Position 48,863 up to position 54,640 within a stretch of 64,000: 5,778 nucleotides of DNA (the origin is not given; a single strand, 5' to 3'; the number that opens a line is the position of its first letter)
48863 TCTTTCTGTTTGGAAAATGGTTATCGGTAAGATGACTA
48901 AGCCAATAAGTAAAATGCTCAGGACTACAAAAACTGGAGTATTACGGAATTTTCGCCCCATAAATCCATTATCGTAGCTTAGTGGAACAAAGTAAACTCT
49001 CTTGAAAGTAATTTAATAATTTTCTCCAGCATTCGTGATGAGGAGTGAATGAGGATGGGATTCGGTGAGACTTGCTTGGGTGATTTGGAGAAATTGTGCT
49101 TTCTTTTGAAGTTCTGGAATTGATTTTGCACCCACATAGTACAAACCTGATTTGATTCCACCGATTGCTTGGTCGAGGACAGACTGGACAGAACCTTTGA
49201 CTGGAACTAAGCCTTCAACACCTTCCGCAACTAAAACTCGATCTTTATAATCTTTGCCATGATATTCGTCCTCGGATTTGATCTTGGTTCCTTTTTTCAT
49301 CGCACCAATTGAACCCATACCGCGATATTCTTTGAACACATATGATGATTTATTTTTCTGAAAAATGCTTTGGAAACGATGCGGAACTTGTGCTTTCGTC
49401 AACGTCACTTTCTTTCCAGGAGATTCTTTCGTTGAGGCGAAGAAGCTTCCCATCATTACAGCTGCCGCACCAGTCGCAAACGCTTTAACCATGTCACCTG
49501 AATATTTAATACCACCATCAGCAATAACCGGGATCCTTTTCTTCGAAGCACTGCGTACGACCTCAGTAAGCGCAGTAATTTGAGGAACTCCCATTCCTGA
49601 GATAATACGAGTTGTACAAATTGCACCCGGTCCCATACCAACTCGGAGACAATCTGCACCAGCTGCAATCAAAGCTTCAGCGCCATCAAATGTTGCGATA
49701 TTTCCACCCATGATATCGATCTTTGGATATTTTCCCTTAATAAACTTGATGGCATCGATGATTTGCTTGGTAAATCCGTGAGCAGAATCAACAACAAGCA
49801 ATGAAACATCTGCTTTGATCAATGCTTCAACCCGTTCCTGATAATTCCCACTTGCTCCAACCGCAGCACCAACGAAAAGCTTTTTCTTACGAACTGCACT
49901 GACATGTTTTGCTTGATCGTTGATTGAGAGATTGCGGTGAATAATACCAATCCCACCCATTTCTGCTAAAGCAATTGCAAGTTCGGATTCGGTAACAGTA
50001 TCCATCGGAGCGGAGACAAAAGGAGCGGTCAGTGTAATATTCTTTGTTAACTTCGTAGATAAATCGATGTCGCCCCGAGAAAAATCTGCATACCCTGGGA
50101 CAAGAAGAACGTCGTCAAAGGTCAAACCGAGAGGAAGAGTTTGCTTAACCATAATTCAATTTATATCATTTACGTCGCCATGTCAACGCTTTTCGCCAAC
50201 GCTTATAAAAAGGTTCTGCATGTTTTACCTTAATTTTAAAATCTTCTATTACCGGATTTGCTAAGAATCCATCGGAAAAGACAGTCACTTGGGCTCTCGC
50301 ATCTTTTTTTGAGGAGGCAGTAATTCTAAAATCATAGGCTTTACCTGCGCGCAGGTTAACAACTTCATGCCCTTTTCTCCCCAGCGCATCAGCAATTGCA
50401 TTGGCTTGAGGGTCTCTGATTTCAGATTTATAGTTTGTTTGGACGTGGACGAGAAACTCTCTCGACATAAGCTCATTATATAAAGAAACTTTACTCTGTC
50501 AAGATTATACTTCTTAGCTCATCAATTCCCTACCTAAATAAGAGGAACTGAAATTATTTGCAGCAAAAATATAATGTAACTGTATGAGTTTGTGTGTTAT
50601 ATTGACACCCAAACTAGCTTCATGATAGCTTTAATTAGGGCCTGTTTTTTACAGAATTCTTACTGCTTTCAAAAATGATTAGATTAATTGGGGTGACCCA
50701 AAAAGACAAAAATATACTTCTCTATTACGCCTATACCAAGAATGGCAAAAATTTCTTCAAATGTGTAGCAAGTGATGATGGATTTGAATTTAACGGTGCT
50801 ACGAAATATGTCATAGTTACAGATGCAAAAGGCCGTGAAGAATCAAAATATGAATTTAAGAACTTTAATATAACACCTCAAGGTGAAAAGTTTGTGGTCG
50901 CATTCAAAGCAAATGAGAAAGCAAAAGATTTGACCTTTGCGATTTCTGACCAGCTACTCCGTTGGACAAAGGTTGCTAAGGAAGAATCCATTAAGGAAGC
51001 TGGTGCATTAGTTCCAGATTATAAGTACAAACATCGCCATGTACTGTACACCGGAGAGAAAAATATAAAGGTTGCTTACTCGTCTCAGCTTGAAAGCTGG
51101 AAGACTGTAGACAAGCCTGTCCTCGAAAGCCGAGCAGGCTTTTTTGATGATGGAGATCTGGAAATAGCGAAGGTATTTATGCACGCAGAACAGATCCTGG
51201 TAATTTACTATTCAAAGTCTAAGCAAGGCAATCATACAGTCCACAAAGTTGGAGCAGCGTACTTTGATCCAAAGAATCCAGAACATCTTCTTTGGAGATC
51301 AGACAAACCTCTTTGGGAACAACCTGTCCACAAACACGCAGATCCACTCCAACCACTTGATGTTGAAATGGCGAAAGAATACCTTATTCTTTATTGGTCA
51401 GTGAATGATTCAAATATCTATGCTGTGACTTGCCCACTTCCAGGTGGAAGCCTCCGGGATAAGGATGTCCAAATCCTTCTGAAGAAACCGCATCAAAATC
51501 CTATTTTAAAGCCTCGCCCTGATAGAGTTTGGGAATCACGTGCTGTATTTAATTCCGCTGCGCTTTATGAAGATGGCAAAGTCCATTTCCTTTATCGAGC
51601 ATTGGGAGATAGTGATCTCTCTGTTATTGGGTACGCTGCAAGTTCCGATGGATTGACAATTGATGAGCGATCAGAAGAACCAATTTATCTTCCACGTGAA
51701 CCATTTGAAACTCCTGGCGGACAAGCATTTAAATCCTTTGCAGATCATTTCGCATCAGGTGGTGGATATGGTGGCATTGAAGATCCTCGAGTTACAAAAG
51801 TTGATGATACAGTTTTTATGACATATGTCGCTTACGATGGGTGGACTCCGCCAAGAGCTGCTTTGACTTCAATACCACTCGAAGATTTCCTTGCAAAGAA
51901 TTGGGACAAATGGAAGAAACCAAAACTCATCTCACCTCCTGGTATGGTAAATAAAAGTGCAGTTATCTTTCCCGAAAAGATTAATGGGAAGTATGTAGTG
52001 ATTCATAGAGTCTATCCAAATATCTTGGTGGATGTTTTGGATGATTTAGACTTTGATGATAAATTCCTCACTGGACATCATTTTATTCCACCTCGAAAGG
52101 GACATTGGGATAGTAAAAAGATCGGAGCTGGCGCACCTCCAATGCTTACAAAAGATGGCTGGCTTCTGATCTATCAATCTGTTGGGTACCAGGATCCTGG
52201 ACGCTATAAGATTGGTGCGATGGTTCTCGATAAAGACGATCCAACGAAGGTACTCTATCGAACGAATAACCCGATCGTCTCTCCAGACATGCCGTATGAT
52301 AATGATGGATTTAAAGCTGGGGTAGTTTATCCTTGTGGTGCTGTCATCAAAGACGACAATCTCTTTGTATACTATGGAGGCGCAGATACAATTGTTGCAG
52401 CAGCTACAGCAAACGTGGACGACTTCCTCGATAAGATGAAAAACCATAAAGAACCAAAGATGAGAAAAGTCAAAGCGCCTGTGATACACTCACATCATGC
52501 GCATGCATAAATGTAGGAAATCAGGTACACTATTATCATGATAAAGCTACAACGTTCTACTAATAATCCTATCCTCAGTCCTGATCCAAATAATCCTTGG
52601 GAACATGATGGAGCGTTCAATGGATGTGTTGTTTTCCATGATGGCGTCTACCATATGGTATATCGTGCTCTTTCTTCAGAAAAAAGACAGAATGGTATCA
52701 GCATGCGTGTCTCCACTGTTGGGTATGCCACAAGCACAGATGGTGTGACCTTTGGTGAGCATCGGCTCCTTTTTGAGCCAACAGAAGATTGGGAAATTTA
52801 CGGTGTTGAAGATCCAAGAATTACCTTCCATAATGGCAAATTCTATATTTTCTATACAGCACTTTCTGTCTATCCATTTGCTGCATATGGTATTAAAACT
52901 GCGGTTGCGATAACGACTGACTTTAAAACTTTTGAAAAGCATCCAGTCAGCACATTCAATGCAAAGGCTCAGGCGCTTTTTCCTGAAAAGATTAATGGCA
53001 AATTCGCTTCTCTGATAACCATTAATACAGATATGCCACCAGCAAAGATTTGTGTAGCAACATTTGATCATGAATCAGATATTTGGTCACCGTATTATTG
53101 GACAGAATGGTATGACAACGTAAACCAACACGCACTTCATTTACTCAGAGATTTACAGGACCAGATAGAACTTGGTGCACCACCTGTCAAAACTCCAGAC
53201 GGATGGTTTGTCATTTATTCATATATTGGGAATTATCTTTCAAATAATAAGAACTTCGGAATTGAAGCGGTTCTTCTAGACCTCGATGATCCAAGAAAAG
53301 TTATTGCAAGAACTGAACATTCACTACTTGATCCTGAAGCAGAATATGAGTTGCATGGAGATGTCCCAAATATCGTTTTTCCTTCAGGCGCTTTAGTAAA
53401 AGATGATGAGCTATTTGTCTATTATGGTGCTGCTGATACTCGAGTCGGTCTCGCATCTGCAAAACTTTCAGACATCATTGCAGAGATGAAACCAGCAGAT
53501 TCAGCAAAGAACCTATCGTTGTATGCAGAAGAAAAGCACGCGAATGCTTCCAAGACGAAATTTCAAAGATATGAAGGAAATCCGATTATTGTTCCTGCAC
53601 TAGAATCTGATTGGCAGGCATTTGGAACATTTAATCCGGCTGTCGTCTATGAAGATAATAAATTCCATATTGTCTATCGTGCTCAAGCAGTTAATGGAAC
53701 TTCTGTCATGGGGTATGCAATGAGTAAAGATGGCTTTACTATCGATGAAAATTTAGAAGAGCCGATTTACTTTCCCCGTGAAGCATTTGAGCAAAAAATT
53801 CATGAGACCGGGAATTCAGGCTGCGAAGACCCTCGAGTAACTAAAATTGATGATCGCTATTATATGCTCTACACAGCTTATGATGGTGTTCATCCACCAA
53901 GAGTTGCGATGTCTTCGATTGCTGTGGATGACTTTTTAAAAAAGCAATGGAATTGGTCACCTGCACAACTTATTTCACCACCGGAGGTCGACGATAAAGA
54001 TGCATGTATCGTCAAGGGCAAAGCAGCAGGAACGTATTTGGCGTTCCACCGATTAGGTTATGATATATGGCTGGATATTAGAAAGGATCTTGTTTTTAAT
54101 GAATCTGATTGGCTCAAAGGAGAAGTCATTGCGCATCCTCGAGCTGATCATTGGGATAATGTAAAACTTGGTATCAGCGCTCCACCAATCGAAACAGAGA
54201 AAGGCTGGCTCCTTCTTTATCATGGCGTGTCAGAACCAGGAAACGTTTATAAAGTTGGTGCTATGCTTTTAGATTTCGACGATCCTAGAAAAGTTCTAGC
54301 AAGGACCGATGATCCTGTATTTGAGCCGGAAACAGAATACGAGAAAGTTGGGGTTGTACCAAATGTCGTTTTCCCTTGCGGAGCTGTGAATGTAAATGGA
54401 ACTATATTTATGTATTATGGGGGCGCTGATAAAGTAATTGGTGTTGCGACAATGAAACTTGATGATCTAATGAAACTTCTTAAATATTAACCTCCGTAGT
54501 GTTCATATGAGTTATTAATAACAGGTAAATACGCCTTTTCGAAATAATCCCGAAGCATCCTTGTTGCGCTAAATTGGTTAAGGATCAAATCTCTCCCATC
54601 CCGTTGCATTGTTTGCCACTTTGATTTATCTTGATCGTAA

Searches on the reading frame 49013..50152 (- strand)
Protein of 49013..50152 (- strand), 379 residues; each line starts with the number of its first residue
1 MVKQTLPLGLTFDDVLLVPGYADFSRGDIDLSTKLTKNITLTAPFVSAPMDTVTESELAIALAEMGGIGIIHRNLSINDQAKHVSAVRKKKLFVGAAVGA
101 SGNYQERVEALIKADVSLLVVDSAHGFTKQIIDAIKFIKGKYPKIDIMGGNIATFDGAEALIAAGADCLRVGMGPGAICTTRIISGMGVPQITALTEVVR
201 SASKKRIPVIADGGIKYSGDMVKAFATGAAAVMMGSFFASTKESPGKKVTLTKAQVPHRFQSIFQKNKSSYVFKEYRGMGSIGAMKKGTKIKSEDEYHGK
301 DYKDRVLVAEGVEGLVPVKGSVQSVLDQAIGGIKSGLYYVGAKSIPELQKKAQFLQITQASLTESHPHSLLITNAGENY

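Call 19: search_protein_families(library=pfam, proteins=[window:49013-50152:-], max_evalue=0.001)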
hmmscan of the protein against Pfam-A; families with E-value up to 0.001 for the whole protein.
window:49013-50152:- (379 aa): 6 families
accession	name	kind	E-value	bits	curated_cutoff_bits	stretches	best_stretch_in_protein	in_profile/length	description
PF00478.31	IMPDH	-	9.8e-130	433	25.6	1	9-368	1-345/345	IMP dehydrogenase / GMP reductase domain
PF03060.21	NMO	-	6e-13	49.3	28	1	102-254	100-241/331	Nitronate monooxygenase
PF01070.24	FMN_dh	-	1e-09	38.3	24.9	1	188-238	256-305/350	FMN-dependent dehydrogenase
PF01645.23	Glu_synthase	-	2.1e-05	24.3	20.4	1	162-236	225-305/369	Conserved region in glutamate synthase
PF05690.20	ThiG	-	0.00017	21.5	23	1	181-244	153-213/247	Thiazole biosynthesis protein ThiG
PF00977.27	His_biosynth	-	0.00048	20.1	23.6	0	91-239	71-223/228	Histidine biosynthesis protein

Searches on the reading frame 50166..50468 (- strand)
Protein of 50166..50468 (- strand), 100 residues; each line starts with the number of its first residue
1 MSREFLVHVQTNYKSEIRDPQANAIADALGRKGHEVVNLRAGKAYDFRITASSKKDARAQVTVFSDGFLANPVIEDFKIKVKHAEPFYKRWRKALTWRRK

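Call 80: search_protein_families(library=pfam, proteins=[window:50166-50468:-], max_evalue=0.001)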
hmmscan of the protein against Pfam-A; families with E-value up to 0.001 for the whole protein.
window:50166-50468:- (100 aa): 1 family
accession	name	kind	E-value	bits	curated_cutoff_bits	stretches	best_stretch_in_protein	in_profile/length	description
PF02700.19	PurS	-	4.9e-20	71.9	22.2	1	7-81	2-77/77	Phosphoribosylformylglycinamidine (FGAM) synthase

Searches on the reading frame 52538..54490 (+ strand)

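Call 19: search_protein_families(library=pfam, proteins=[window:52538-54490:+], max_evalue=0.001)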
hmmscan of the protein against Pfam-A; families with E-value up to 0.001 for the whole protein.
window:52538-54490:+ (650 aa): 3 families
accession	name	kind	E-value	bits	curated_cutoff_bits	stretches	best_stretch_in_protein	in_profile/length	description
PF04041.19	Glyco_hydro_130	-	1.1e-111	373.3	26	2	362-649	33-319/320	beta-1,4-mannooligosaccharide phosphorylase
PF04616.20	Glyco_hydro_43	-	1.6e-05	24.8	32.2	0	64-180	38-132/288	Glycosyl hydrolases family 43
PF00251.26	Glyco_hydro_32N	-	0.00016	21.8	22.1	0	28-112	13-91/307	Glycosyl hydrolases family 32 N-terminal domain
